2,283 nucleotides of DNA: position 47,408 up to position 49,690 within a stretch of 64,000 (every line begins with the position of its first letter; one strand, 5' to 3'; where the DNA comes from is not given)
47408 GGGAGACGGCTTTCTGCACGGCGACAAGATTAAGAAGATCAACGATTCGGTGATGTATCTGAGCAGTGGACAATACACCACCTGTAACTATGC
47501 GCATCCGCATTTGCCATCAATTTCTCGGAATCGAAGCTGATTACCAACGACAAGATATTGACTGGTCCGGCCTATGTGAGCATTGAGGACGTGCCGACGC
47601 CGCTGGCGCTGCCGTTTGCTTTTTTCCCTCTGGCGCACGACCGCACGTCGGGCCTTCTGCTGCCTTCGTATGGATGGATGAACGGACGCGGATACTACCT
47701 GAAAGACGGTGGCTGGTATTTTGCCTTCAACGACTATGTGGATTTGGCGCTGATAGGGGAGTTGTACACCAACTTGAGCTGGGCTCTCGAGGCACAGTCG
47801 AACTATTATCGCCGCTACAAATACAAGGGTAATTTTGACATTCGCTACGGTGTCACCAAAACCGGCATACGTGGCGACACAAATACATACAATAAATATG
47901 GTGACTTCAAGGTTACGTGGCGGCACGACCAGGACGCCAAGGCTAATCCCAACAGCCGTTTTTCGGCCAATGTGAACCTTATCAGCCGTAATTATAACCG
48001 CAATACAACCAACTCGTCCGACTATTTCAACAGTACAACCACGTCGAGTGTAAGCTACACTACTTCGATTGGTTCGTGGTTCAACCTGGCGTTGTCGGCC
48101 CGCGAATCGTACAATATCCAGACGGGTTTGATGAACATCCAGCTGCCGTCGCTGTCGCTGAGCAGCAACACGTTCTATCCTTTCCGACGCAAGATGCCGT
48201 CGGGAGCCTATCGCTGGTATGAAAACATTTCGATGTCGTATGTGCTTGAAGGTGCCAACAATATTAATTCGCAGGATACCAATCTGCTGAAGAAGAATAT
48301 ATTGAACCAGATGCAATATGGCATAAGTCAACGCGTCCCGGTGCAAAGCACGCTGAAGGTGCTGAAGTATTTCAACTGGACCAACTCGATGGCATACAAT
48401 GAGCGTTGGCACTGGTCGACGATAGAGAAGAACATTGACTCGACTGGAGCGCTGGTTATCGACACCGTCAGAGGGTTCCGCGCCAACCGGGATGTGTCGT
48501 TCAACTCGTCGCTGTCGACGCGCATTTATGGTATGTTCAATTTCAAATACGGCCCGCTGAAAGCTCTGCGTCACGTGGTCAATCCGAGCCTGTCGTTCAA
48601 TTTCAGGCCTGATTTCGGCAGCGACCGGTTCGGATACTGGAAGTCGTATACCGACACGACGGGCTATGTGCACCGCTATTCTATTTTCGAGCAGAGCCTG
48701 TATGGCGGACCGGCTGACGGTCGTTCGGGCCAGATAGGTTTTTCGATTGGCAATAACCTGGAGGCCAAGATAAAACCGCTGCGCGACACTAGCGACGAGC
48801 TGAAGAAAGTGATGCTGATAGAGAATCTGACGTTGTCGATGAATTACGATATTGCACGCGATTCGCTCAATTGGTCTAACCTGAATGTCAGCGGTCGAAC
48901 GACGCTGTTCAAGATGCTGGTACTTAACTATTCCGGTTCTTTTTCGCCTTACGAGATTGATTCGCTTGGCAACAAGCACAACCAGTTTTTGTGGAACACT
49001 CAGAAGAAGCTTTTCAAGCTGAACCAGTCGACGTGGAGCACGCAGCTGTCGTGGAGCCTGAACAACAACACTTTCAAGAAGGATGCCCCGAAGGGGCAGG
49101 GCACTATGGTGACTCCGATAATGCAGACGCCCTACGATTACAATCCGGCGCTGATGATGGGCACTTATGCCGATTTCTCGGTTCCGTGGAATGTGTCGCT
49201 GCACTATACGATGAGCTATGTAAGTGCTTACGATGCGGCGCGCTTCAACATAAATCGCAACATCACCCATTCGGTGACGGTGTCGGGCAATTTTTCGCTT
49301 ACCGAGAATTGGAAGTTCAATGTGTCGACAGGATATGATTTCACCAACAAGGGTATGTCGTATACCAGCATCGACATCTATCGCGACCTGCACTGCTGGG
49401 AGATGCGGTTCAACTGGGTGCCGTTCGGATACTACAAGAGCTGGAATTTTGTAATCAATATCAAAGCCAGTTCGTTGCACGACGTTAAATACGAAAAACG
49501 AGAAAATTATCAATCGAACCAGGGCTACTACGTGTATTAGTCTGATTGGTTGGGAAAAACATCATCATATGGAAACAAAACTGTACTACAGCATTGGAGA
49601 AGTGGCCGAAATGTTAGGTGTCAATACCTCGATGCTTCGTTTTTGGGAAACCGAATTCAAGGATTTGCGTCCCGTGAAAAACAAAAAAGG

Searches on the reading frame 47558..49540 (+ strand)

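Call 62: search_protein_families(library=pfam, proteins=[window:47558-49540:+], max_evalue=0.00001)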
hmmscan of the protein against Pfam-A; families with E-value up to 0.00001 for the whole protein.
window:47558-49540:+ (660 aa): 1 family
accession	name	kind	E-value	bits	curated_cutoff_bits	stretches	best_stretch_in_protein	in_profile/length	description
PF19838.5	LptD_2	-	2.4e-158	528.1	22.5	1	1-465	2-464/464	LptD protein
